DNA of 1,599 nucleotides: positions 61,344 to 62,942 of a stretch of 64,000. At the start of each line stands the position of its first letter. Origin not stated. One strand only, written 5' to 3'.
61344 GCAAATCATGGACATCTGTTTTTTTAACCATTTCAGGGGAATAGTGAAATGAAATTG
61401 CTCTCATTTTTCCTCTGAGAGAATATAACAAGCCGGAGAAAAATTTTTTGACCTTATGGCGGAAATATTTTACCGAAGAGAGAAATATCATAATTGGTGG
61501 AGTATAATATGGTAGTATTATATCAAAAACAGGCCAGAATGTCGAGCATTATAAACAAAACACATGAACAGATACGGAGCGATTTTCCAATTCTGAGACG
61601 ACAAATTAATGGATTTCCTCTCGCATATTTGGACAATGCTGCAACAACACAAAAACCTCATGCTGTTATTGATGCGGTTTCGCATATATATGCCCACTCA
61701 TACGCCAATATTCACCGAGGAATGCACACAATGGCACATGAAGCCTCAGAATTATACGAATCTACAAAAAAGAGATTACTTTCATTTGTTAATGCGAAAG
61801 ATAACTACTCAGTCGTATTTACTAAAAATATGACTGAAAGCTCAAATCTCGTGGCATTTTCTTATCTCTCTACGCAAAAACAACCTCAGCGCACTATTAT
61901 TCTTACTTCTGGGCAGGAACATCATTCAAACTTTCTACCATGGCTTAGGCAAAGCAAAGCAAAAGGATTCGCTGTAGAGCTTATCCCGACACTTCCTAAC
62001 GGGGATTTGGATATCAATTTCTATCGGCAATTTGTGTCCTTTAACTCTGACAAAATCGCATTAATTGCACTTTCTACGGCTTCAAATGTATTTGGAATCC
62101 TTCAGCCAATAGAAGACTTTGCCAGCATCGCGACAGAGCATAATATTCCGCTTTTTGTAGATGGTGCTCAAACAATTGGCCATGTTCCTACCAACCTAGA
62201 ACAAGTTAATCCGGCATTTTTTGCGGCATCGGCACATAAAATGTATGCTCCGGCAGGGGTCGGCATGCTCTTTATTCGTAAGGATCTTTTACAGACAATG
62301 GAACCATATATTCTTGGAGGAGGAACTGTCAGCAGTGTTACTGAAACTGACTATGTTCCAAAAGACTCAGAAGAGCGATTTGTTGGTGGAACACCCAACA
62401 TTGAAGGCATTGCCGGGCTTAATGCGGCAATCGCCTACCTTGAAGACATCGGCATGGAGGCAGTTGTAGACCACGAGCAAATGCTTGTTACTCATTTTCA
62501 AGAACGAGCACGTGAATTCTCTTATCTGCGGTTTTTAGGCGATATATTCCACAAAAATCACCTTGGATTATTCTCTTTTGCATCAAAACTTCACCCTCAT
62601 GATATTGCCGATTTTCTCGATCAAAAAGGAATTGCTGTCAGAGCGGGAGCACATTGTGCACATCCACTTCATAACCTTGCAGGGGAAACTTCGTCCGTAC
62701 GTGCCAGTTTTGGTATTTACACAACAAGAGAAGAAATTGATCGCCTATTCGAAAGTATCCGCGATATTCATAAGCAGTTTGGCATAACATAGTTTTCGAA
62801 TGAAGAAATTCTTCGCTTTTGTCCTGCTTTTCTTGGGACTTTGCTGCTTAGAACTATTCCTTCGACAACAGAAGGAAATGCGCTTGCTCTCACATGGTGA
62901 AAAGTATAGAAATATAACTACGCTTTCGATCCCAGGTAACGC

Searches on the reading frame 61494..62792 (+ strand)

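Call 88: search_protein_families(library=pfam, proteins=[window:61494-62792:+], max_evalue=0.00001)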
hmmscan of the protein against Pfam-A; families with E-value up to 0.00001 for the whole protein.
window:61494-62792:+ (432 aa): 1 family
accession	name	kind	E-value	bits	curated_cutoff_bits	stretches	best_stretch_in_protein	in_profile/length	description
PF00266.25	Aminotran_5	-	3e-110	369.1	21.5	1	45-418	2-371/371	Aminotransferase class-V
